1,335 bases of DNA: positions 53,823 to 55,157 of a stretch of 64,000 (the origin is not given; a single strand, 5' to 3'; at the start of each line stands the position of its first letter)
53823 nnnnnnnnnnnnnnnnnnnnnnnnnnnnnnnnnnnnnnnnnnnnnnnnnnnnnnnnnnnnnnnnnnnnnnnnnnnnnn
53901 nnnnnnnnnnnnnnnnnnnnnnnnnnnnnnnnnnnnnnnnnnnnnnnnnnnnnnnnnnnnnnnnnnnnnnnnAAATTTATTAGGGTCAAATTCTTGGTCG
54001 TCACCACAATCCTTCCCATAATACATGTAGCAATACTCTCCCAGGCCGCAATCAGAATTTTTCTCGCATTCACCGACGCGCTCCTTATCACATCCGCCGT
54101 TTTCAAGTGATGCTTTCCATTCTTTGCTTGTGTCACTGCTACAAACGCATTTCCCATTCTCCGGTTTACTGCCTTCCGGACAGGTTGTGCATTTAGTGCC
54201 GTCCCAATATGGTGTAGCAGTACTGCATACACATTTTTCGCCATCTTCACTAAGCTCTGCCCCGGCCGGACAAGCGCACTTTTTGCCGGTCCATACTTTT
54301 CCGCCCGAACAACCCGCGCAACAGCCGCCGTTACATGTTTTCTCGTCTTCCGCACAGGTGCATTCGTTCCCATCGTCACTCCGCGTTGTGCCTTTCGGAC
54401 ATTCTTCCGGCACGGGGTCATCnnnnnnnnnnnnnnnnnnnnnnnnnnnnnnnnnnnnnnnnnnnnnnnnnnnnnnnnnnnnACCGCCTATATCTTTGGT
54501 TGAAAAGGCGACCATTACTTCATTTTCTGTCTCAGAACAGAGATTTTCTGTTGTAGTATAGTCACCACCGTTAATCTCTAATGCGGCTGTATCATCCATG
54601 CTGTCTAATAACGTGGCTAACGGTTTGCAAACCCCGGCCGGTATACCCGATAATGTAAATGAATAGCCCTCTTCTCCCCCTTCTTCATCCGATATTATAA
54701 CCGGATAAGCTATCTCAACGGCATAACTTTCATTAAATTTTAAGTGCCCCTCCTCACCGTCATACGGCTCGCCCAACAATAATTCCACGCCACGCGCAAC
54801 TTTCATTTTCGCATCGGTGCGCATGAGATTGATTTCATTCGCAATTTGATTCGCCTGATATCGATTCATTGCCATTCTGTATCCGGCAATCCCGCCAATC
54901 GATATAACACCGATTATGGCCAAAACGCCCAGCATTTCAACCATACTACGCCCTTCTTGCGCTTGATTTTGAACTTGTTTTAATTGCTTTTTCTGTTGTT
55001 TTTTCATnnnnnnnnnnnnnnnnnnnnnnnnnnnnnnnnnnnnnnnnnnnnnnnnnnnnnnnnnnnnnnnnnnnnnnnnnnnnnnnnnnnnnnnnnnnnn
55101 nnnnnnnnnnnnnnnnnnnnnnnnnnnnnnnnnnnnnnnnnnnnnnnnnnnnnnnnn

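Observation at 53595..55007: Chimeric protein: type IV pilin-like N-terminus plus eukaryote-like cysteine-rich repeats and a possible C-type-lectin-like end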

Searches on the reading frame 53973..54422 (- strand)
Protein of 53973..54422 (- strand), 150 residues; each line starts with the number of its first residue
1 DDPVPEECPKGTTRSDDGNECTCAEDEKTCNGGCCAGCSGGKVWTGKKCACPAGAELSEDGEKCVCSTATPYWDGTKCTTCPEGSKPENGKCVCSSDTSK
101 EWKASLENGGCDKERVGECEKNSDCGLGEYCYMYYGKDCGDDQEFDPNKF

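Call 89: predict_structure(alignment_id=A8)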
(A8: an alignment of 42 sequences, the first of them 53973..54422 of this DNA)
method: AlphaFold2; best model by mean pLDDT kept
length: 150 residues; sequences in the alignment: 42
mean_pLDDT: 69.5   pTM: 0.52
mean pLDDT of the five models: 69.5, 68.3, 67.6, 62.8, 62.6
residues with pLDDT >= 90: 0; 70-90: 89; 50-70: 33; < 50: 28
segments of 3 or more residues with pLDDT < 50: 114-118, 132-150
pLDDT, mean of each block of 10 residues (from residue 1): 79 85 71 72 83 84 84 75 80 80 58 51 53 44 42
secondary structure, 60 per line:
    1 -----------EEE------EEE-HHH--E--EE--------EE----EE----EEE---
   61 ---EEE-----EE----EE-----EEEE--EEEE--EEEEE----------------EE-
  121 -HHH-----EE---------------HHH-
elements in order: E12-14 E21-23 E55-57 E64-66 E85-88 E91-94 E97-101
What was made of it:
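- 54108..54407 (-): Cysteine-rich repeat stalk, residues ~201-300. It has 15 Cys and three CP-x-G…C-x-C / W-x-G-x-x-C units. The sub-model has pLDDT 71-85 over its first 100 residues and consists of beta-hairpins only (call 89).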

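Call 91: fold_search(model_id=the predicted structure, library=pdb)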
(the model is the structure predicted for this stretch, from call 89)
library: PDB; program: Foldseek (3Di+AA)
matches with E <= 10: 265; with E <= 0.001: 0
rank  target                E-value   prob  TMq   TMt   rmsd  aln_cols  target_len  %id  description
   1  9i3v_A                1.6e-01  0.11  0.16  0.01  20.4       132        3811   22  Cryo-EM structure of the human LRP2 ectodomain (released 2026-02-04)
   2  9cwm_B                2.1e-01  0.16  0.15  0.01   7.3        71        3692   22  Cryo-EM structure of human Low-density lipoprotein receptor-related protein 2 (released 2025-08-06)
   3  9cwm_A                2.5e-01  0.15  0.15  0.01   7.3        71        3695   22  Cryo-EM structure of human Low-density lipoprotein receptor-related protein 2 (released 2025-08-06)
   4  8jxe_A                3.5e-01  0.16  0.15  0.03   7.6        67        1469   24  rat megalin RAP complex head (released 2024-06-19)
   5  1d0g_R                3.5e-01  0.08  0.15  0.20  11.5       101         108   24  CRYSTAL STRUCTURE OF DEATH RECEPTOR 5 (DR5) BOUND TO APO2L/TRAIL (released 1999-10-22)
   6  8jx8_B                3.7e-01  0.08  0.18  0.03  11.6       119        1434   18  rat megalin head (released 2024-06-19)
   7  8zui_D                4.0e-01  0.07  0.17  0.17  13.0       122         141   16  Binary cluster of TNF-TNFR1 ectodomain complex (released 2025-06-11)
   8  9i3v_B                4.5e-01  0.07  0.16  0.01  21.6       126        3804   26  Cryo-EM structure of the human LRP2 ectodomain (released 2026-02-04)
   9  1za3_R                4.8e-01  0.12  0.18  0.27  10.4        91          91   18  The crystal structure of the YSd1 Fab bound to DR5 (released 2005-06-14)
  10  5b4x_B                5.5e-01  0.05  0.16  0.06  13.9       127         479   20  Crystal structure of the ApoER2 ectodomain in complex with the Reelin R56 fragment (released 2017-04-26)
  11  3be1_A                5.5e-01  0.04  0.10  0.05  13.1       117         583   19  Dual specific bH1 Fab in complex with the extracellular domain of HER2/ErbB-2 (released 2008-11-18)
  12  8jut_A                6.7e-01  0.12  0.15  0.01   7.6        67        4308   24  rat megalin RAP complex (released 2024-06-19)
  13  5wb8_A                7.6e-01  0.06  0.14  0.06  10.0        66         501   18  Crystal structure of the epidermal growth factor receptor extracellular region in complex with epigen (released 2017-10-18)
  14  8cn9_S                8.1e-01  0.08  0.14  0.22  12.7        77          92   23  Factor VII binding Fab of the bispecific antibody HMB-001 in complex with Factor VII (released 2023-12-27)
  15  3i2t_A                8.1e-01  0.07  0.12  0.05  11.0        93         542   18  Crystal structure of the unliganded Drosophila Epidermal Growth Factor Receptor ectodomain (released 2009-09-08)
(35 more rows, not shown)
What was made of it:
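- On Furin-like / GCC2_GCC3 / EGF / TNFR cysteine-rich repeats: The weak list consists of LRP2, DR5, TNFR1, HER2, Pfs25 and RSPO2 (call 91).
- The weak fold neighbours of the stalk are all eukaryotic EGF, TNFR or furin-like repeats (call 91).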

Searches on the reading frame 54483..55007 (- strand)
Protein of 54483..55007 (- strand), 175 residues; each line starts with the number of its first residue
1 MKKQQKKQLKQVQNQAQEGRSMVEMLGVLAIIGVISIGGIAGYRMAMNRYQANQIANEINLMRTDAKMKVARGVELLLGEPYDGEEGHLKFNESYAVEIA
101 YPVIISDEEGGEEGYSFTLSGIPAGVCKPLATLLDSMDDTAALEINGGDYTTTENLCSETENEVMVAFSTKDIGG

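Call 104: search_protein_representatives(protein=window:54483-55007:-)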
Query: 175 residues. Proteins with E-value up to 0.001 (for the whole library): 4838; up to 1e-10: 678; up to 1e-30: 36. The best 150 are listed.
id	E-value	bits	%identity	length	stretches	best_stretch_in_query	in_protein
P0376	5.3e-89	312.5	88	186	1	6-174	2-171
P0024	5.4e-76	270.2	77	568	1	5-174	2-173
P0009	2.2e-73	261.7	74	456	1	5-174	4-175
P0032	5.2e-71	254.0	78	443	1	6-175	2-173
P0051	6.7e-60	217.9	66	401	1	4-174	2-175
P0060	3.4e-59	215.6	68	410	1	4-174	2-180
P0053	2.2e-56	206.4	65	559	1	6-175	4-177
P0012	3.0e-56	206.0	65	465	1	2-173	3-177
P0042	4.3e-55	202.3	66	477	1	9-175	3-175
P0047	9.4e-55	201.2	66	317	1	9-173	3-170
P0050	3.5e-54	199.3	65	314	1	2-172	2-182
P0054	2.6e-52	193.2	60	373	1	5-173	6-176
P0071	1.3e-42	161.7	52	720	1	10-173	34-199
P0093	2.3e-41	157.6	53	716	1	2-171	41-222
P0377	3.0e-41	157.3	67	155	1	3-135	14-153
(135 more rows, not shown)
